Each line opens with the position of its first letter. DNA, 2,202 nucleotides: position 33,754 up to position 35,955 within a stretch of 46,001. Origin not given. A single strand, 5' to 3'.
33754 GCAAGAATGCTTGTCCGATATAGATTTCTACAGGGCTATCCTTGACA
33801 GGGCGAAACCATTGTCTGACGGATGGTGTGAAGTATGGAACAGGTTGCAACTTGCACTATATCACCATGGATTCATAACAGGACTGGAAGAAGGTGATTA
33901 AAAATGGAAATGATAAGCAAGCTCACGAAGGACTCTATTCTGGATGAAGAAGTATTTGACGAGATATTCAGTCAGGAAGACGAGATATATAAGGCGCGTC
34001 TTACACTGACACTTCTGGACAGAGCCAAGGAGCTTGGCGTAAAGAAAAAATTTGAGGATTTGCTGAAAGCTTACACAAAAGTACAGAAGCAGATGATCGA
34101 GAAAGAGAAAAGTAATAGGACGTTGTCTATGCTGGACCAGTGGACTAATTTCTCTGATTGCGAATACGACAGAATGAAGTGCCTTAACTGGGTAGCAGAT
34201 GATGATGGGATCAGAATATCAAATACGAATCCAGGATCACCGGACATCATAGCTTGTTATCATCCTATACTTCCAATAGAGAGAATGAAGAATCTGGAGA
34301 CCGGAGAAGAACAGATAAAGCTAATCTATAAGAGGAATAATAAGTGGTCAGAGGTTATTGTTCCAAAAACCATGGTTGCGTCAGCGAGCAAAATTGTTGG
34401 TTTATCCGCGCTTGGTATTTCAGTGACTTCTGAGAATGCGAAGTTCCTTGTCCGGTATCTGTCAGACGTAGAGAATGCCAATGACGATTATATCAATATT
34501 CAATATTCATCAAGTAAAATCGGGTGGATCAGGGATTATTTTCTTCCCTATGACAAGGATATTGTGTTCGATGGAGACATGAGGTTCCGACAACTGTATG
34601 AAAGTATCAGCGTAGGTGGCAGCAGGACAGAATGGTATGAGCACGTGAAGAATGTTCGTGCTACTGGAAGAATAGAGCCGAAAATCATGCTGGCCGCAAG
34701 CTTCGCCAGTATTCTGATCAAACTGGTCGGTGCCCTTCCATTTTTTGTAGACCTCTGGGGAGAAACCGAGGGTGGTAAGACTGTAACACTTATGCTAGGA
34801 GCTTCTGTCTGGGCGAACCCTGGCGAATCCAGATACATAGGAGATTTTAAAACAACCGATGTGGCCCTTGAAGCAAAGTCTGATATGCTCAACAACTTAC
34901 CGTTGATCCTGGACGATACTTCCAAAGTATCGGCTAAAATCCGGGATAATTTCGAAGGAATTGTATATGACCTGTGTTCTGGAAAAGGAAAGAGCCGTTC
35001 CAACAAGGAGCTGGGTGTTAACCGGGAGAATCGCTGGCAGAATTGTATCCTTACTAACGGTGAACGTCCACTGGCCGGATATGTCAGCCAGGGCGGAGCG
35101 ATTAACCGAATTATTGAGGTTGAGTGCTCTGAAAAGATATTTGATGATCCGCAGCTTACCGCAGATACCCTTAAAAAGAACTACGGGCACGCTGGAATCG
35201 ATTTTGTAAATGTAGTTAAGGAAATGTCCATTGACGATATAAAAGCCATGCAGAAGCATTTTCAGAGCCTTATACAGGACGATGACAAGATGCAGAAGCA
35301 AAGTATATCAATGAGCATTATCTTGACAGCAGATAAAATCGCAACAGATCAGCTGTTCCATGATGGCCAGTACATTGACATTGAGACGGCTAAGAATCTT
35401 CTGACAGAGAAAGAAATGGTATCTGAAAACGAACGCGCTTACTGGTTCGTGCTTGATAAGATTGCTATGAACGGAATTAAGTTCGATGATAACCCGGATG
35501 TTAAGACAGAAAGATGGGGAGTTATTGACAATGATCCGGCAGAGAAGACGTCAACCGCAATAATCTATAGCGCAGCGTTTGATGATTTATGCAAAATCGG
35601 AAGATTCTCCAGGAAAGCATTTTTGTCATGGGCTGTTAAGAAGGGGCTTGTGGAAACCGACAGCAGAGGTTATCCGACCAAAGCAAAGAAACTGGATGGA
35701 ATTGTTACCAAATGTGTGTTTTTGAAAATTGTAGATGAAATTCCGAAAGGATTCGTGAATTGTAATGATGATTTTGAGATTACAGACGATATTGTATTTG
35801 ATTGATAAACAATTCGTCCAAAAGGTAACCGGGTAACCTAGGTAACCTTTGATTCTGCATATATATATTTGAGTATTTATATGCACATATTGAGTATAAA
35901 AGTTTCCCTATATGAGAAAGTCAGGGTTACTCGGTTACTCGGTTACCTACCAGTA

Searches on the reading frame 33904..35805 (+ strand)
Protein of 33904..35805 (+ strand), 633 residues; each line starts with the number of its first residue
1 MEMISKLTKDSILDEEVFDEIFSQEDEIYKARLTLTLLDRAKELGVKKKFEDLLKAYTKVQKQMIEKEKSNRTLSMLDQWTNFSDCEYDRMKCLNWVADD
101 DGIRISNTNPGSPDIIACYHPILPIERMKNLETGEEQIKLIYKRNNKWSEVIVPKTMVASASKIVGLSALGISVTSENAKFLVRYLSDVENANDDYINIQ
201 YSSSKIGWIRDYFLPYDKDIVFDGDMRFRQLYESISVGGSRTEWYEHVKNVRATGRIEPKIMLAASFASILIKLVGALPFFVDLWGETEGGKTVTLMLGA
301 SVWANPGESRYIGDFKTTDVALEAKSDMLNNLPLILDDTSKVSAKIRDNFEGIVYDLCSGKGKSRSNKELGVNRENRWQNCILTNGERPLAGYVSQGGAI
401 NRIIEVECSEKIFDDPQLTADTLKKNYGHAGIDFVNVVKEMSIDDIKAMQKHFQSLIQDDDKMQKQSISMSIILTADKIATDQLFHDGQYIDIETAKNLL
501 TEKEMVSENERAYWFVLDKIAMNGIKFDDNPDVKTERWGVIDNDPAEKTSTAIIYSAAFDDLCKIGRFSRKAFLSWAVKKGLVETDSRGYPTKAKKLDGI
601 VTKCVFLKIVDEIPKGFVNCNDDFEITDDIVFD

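Call 51: search_protein_families(library=phrogs, proteins=[window:33904-35805:+], max_evalue=0.00001)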
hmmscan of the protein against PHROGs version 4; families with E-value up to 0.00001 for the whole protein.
window:33904-35805:+ (633 aa): 3 families
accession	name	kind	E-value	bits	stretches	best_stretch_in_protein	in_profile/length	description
phrog_8841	-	DNA, RNA and nucleotide metabolism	4.8e-180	601.3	1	3-609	11-614/633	DNA primase/helicase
phrog_25314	-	unknown function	2.7e-15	56.6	1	161-454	490-800/1010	-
phrog_1139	-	DNA, RNA and nucleotide metabolism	2.7e-15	56.4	1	233-468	497-738/895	DNA primase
